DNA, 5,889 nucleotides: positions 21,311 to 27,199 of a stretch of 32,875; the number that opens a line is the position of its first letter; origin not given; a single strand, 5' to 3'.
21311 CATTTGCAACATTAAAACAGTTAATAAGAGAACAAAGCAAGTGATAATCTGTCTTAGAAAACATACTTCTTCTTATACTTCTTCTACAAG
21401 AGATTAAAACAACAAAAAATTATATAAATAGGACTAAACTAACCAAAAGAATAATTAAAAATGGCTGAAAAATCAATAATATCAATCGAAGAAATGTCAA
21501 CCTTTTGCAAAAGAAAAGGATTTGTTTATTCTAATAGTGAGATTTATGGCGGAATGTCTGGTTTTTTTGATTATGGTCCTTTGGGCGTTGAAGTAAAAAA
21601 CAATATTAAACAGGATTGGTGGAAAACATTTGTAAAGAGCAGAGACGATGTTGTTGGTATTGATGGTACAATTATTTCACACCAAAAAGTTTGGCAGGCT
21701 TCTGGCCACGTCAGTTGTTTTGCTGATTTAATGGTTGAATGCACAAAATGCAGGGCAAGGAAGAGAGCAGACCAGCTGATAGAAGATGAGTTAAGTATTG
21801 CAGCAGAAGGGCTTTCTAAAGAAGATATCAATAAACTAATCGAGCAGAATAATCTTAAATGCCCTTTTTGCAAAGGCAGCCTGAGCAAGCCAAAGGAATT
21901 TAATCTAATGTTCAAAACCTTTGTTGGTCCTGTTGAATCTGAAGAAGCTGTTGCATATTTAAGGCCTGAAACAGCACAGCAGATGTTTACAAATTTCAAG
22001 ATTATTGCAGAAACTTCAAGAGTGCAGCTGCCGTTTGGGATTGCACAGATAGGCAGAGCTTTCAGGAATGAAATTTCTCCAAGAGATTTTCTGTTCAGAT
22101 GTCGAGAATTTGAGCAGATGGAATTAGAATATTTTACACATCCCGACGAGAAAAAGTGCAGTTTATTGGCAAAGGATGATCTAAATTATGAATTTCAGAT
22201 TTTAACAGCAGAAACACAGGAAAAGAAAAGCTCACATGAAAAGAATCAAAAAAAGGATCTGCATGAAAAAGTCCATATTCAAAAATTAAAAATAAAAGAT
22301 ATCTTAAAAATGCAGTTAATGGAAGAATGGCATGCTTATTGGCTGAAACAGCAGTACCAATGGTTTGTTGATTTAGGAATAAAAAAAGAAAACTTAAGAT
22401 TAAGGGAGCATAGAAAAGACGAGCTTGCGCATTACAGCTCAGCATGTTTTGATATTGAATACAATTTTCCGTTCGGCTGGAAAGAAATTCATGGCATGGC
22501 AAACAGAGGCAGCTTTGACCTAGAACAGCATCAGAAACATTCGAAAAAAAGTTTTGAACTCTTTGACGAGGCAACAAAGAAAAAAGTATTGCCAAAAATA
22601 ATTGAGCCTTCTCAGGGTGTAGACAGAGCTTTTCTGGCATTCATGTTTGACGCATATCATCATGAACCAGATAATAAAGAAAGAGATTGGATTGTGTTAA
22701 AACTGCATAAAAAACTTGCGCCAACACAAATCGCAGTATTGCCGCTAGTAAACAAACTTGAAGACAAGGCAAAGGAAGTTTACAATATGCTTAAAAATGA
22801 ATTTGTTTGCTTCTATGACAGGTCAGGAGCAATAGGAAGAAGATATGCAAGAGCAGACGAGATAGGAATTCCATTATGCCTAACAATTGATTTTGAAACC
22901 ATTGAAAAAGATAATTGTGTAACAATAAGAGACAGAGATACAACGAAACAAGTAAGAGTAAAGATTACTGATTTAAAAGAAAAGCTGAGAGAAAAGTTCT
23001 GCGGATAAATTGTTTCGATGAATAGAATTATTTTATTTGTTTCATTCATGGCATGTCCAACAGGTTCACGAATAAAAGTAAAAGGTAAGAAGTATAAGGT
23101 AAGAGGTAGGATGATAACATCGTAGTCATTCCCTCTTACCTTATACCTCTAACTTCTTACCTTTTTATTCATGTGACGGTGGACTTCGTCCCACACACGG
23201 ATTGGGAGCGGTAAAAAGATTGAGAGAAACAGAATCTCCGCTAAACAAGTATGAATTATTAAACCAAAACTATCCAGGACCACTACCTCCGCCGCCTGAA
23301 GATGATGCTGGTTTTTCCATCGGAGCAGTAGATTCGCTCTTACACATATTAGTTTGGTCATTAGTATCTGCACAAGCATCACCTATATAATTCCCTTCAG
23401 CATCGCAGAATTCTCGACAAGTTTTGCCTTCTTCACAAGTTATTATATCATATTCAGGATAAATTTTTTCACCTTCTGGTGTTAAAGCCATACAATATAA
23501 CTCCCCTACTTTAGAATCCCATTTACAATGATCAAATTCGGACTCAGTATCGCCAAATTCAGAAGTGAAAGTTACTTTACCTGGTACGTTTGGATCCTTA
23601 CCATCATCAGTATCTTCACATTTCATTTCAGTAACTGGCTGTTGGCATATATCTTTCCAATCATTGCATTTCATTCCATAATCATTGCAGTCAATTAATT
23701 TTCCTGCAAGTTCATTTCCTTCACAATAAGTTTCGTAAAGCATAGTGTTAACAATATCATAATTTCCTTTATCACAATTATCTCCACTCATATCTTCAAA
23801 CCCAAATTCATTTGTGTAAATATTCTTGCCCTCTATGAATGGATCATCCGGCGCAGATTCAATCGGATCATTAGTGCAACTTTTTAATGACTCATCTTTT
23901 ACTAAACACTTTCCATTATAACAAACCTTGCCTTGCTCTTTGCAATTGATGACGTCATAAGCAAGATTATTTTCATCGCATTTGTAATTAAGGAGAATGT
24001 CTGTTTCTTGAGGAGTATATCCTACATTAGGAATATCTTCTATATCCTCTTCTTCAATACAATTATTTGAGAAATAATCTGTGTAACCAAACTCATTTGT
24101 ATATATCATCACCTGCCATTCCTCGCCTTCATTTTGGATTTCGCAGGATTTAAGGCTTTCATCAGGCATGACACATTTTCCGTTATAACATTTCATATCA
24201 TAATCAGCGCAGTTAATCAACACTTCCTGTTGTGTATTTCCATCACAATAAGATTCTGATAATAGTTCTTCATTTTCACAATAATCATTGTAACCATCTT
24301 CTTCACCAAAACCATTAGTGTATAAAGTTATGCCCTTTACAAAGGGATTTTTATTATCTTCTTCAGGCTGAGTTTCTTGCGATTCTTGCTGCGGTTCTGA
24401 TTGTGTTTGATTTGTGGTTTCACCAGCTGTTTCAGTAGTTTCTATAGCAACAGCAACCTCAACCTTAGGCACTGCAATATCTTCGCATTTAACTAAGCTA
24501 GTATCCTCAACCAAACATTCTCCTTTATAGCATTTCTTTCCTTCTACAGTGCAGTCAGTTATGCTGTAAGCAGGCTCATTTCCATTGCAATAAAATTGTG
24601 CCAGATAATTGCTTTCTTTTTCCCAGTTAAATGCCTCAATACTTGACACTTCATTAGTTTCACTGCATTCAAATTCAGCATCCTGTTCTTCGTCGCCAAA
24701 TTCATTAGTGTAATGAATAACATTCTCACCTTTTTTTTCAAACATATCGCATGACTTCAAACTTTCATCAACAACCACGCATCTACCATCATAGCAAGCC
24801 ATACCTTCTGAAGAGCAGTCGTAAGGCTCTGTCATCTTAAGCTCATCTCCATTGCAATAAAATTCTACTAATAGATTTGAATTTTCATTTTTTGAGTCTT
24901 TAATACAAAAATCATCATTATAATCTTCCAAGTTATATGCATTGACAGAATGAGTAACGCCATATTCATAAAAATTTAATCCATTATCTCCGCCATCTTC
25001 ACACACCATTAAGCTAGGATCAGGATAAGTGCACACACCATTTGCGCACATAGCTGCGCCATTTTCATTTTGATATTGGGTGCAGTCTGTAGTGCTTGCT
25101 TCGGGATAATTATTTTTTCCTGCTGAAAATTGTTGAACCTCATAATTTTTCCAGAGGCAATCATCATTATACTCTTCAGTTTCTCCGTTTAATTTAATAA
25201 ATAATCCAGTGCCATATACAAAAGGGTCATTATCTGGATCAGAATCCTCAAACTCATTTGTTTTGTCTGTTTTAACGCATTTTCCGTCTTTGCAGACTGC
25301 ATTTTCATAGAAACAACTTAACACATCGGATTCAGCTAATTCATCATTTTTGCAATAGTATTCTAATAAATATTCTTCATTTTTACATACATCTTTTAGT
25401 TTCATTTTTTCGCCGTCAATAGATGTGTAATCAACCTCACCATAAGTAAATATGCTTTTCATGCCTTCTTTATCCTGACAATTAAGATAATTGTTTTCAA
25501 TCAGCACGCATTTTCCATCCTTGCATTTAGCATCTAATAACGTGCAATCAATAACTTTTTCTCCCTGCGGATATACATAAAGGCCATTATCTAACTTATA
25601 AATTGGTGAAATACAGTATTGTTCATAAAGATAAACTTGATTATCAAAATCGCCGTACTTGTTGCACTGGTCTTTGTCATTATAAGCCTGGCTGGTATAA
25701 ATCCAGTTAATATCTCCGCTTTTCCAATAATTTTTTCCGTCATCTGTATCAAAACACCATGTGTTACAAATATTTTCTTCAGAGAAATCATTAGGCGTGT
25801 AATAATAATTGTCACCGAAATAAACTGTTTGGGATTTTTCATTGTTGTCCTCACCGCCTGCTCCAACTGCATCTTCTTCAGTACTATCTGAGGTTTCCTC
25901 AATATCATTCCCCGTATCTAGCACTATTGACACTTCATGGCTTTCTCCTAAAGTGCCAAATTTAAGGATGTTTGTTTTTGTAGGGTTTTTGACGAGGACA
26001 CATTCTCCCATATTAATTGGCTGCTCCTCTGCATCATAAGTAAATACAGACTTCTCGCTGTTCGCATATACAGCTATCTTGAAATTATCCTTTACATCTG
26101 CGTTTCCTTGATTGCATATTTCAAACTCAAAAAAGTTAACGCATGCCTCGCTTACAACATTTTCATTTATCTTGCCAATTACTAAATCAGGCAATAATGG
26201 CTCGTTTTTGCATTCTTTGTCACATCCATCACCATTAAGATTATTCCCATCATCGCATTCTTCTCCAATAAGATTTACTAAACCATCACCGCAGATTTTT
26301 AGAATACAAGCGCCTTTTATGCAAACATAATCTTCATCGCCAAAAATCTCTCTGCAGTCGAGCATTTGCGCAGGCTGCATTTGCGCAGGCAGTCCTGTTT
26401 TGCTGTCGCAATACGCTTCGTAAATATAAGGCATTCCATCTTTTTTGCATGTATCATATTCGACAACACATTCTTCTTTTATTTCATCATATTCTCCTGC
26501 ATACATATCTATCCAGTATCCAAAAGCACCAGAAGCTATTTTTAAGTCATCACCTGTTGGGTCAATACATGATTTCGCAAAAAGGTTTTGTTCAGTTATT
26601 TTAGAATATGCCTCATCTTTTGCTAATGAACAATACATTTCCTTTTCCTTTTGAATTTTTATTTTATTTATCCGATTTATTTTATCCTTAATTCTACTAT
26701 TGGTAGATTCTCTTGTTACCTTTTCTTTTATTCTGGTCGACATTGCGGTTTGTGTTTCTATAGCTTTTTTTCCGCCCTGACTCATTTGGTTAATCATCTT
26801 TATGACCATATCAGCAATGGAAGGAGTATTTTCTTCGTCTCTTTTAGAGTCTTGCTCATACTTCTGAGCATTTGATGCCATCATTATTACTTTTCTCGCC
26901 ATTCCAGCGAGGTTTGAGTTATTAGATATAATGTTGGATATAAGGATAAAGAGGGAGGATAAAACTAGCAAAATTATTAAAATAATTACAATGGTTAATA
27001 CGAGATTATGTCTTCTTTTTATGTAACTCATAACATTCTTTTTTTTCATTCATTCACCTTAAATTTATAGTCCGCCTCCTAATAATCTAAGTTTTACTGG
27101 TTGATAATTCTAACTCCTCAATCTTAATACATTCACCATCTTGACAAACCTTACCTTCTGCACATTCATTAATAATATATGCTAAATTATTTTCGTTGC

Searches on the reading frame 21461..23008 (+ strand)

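Call 3: search_protein_families(library=pfam, proteins=[window:21461-23008:+], max_evalue=1)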
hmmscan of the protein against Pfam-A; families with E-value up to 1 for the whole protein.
window:21461-23008:+ (515 aa): 2 families
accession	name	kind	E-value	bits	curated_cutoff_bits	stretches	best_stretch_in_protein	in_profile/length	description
PF03129.25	HGTP_anticodon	-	1.5e-23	83.2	21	1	423-512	1-94/94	Anticodon binding domain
PF00587.30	tRNA-synt_2b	-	2.9e-08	34.4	29.3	1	163-230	9-75/179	tRNA synthetase class II core domain (G, H, P, S and T)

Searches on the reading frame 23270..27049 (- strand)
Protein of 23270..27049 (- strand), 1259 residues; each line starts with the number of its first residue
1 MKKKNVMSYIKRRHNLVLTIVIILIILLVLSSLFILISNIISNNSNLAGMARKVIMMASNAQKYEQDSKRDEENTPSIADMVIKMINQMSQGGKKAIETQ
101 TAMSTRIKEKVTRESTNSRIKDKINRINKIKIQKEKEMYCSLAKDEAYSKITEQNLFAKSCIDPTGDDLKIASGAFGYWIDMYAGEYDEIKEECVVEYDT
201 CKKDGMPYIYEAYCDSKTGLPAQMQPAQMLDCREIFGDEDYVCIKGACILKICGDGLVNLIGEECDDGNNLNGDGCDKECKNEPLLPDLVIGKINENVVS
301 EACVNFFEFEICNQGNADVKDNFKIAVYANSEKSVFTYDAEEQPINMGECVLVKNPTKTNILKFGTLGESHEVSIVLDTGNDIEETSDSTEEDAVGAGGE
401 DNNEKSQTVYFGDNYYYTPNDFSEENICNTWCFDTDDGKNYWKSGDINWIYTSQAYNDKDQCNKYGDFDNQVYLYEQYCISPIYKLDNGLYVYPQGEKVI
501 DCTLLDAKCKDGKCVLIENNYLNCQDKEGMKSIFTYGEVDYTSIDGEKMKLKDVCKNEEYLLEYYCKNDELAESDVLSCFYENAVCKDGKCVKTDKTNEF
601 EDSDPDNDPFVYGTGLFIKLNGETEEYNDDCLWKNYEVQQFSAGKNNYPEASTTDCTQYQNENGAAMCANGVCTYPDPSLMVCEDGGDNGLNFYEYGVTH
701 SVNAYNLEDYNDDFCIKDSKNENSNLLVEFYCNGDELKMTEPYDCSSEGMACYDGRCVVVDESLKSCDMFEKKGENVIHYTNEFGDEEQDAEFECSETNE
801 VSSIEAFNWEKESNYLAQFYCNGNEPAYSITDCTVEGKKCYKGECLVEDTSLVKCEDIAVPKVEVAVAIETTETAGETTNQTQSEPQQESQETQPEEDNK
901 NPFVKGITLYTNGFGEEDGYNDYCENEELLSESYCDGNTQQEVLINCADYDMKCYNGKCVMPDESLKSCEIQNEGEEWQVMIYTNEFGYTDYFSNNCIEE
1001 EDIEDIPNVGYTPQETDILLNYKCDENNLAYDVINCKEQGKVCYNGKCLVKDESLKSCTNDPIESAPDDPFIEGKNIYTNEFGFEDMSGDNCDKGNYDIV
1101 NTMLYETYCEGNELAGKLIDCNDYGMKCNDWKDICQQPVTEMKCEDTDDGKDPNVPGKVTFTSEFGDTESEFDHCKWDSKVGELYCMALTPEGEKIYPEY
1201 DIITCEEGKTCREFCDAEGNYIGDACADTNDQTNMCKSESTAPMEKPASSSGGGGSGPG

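Call 14: search_protein_families(library=pfam, proteins=[window:23270-27049:-], max_evalue=0.001)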
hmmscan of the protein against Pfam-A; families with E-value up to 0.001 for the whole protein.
window:23270-27049:- (1259 aa): 1 family
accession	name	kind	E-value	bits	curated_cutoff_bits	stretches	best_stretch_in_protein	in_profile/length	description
PF13948.11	DUF4215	-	8.6e-07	29.6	27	1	240-281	7-47/47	Domain of unknown function (DUF4215)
